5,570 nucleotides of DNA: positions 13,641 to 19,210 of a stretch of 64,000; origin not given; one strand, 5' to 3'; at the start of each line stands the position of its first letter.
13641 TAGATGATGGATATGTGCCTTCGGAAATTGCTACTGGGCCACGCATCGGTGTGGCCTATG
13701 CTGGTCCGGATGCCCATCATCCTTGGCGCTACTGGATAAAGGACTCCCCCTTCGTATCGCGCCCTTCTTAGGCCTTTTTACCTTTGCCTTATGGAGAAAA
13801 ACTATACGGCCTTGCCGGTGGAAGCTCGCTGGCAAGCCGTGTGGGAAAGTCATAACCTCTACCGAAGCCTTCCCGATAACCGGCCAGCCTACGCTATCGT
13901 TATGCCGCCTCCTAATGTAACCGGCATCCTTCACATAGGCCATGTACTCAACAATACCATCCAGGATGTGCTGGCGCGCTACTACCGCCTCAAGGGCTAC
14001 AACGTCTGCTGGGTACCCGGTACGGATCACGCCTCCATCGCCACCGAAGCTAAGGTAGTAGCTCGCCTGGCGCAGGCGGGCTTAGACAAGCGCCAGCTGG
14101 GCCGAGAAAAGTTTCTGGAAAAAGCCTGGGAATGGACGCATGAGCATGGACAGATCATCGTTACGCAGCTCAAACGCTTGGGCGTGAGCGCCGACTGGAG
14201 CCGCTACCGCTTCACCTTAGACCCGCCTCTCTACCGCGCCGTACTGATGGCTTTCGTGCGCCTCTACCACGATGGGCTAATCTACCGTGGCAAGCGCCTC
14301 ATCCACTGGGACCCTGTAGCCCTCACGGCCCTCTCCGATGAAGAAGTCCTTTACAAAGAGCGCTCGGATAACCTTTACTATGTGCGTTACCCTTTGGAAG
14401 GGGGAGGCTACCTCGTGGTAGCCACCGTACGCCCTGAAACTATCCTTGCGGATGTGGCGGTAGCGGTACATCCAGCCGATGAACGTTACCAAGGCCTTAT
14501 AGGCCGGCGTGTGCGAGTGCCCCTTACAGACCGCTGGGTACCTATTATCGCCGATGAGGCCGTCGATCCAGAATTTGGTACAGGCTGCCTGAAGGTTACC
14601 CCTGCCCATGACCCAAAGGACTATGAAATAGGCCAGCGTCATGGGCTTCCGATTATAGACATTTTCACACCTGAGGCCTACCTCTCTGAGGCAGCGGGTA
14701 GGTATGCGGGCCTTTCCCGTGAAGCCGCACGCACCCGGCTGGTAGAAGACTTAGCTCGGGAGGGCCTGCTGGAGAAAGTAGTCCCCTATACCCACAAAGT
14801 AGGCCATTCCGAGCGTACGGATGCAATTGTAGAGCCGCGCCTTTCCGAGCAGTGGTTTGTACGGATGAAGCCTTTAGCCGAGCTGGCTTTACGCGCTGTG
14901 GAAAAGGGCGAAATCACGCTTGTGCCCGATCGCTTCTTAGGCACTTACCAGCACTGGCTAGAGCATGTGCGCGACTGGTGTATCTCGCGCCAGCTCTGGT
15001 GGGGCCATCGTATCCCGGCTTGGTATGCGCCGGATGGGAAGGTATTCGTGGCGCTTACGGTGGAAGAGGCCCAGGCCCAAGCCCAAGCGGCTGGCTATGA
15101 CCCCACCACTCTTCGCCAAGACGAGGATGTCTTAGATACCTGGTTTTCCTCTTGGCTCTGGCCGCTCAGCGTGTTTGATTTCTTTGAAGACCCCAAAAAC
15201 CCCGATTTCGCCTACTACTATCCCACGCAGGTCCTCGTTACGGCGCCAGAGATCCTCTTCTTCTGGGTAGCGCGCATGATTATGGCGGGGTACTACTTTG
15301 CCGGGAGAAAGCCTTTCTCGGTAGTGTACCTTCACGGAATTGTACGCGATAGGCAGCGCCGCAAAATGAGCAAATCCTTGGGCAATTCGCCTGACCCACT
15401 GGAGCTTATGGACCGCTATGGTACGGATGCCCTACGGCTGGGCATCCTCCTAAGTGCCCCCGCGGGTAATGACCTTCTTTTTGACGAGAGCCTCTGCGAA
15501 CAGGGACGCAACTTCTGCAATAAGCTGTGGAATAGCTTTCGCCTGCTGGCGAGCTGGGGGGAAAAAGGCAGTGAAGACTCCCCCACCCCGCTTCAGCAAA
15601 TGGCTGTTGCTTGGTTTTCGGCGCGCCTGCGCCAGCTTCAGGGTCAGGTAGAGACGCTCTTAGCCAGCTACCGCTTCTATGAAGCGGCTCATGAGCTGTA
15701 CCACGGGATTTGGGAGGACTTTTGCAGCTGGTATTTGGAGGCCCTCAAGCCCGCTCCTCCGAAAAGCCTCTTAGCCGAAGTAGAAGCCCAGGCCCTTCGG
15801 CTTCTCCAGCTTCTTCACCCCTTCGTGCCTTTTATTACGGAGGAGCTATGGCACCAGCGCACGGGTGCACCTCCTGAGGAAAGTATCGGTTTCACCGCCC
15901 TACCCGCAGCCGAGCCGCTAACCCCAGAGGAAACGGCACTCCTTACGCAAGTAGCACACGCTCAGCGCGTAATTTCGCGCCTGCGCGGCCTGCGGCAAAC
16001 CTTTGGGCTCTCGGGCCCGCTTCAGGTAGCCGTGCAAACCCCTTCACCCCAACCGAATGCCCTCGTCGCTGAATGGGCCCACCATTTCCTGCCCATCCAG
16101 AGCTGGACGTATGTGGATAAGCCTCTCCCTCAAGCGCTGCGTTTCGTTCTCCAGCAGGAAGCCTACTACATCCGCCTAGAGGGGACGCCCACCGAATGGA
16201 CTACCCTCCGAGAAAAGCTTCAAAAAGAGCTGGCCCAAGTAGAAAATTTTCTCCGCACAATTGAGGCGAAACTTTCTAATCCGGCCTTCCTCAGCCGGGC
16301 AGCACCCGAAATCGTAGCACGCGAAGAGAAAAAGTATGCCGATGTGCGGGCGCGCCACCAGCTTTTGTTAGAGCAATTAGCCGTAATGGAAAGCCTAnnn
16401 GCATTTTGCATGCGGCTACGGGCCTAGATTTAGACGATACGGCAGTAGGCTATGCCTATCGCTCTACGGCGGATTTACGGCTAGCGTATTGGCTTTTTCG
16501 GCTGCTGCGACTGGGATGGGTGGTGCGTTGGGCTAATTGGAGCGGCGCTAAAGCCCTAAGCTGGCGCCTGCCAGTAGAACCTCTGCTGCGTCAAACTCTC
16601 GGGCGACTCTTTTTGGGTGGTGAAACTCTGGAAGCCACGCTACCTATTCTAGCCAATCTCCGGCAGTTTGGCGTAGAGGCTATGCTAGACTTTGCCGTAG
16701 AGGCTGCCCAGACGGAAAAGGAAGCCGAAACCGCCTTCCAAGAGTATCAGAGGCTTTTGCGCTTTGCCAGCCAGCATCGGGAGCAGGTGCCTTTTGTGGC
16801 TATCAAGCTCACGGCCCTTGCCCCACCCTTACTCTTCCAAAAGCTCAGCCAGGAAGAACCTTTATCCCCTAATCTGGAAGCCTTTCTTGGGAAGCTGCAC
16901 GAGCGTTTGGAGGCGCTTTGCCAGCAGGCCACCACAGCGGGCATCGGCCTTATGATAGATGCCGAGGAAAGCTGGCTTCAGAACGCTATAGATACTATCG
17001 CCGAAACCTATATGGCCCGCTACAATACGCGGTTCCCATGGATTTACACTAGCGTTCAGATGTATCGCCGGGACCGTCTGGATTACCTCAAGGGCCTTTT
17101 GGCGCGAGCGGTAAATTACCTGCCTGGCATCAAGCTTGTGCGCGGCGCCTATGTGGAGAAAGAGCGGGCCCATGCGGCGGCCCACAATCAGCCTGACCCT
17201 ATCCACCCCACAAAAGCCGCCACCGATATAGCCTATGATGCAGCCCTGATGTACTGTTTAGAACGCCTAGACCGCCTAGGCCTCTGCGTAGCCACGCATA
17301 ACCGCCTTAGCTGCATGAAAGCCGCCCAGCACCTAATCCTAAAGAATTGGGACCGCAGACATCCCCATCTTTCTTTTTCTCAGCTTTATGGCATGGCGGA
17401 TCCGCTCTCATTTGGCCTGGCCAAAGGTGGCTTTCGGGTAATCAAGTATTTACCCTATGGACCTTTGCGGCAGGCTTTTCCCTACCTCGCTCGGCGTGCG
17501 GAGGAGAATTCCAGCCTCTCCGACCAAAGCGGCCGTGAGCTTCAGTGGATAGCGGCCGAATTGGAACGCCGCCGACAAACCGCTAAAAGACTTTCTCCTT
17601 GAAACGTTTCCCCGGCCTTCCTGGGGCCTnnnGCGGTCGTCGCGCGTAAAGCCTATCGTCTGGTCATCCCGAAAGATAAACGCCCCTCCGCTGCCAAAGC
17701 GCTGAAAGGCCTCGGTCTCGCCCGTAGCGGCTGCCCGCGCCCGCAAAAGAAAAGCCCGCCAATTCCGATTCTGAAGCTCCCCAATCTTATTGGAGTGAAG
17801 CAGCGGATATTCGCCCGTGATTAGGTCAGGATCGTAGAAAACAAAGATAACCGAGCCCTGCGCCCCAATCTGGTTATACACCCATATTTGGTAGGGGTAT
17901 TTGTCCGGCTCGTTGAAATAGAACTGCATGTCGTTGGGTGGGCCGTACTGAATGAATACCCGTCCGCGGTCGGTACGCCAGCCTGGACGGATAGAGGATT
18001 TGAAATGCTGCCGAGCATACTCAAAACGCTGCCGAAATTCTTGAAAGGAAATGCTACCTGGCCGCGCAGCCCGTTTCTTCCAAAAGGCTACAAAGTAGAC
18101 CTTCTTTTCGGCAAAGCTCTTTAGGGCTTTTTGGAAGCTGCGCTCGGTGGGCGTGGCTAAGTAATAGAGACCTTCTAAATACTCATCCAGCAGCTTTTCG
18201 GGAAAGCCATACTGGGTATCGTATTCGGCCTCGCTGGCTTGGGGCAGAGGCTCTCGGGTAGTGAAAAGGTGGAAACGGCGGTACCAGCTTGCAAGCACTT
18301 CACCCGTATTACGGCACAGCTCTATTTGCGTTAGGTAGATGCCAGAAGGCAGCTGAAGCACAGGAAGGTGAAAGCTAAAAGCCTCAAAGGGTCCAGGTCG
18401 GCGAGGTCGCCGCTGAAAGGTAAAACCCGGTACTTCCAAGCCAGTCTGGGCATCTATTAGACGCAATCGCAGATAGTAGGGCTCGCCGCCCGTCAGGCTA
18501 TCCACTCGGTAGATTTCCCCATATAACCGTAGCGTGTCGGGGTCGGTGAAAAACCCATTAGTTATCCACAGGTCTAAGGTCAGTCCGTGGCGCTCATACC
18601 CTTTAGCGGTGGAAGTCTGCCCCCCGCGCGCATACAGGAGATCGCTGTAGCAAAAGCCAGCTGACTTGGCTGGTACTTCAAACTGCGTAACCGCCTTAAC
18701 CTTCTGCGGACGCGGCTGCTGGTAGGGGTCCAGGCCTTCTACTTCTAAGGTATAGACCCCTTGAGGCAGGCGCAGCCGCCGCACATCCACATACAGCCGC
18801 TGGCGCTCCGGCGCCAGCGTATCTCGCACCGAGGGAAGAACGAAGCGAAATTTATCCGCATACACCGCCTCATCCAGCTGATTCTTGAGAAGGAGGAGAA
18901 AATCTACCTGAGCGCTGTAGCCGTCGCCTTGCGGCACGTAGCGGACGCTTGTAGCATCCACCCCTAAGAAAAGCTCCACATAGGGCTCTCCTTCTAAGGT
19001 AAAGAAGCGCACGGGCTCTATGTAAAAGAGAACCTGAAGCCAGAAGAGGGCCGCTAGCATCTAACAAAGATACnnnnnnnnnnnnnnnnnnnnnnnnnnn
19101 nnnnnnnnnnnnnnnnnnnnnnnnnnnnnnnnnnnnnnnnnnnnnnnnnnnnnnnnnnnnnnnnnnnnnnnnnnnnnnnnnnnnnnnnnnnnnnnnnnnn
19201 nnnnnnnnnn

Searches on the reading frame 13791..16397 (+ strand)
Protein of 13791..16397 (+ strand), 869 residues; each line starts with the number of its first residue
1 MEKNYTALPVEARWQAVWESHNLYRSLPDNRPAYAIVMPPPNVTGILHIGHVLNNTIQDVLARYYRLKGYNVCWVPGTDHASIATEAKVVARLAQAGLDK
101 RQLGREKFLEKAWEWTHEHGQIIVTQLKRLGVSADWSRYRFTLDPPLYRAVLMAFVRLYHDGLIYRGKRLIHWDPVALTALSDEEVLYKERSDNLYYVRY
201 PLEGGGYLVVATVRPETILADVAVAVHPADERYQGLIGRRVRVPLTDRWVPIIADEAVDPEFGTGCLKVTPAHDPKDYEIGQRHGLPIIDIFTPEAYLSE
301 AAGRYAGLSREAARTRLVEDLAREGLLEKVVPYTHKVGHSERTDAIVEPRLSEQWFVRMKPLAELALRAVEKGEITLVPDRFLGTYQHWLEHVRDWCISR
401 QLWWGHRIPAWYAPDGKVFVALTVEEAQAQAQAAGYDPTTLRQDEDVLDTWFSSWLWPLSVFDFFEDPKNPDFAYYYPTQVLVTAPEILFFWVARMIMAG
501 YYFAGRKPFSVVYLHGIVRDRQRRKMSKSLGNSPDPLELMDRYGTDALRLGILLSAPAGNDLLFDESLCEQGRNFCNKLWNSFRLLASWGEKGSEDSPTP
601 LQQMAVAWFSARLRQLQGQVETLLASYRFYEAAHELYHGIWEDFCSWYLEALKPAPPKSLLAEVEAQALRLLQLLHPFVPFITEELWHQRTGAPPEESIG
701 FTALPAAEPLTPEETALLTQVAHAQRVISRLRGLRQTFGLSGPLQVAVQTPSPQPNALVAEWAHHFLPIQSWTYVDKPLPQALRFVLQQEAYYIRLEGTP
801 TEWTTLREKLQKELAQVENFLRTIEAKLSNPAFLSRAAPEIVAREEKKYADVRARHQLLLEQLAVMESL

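Call 33: search_protein_families(library=pfam, proteins=[window:13791-16397:+], max_evalue=0.00001)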
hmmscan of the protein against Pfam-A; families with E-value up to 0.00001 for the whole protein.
window:13791-16397:+ (869 aa): 6 families
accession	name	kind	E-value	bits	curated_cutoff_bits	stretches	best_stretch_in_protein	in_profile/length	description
PF00133.28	tRNA-synt_1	-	5.2e-125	417.9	22.7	1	14-562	2-411/414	tRNA synthetases class I (I, L, M and V)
PF08264.19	Anticodon_1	-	3.3e-25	89.1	25.1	1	608-745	3-143/148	Anticodon-binding domain of tRNA ligase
PF09334.17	tRNA-synt_1g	-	6.6e-18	65.1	20.1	1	39-186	6-135/391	tRNA synthetases class I (M)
PF10458.14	Val_tRNA-synt_C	-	1.7e-10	41.5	25.9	1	806-866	5-65/66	Valyl tRNA synthetase tRNA binding arm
PF13603.12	tRNA-synt_1_2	-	1.2e-06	28.6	25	1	237-296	85-144/185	Leucyl-tRNA synthetase, editing domain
PF01406.26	tRNA-synt_1e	-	1.9e-06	28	27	0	41-101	17-73/301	tRNA synthetases class I (C) catalytic domain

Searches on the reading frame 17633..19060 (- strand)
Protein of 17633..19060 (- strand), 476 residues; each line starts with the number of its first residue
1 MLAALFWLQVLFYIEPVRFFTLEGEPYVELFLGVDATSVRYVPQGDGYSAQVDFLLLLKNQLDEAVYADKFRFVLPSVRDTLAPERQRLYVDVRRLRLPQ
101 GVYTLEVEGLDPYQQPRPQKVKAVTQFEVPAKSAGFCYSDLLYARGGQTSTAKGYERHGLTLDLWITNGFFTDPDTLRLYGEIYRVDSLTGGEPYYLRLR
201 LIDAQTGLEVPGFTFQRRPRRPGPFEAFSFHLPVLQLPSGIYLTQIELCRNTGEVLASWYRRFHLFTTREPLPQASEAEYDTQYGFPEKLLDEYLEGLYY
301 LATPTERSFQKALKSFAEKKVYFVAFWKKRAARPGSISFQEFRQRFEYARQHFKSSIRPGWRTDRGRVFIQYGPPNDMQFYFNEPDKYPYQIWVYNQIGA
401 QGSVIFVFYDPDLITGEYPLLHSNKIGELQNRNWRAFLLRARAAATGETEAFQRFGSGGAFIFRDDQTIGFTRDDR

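Call 33: search_protein_families(library=pfam, proteins=[window:17633-19060:-], max_evalue=0.00001)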
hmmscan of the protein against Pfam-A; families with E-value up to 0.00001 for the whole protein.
window:17633-19060:- (476 aa): 1 family
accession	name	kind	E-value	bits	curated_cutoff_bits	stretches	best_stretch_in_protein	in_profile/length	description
PF20094.4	GWxTD_dom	-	3.1e-13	50.3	26.9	1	290-413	29-144/172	GWxTD domain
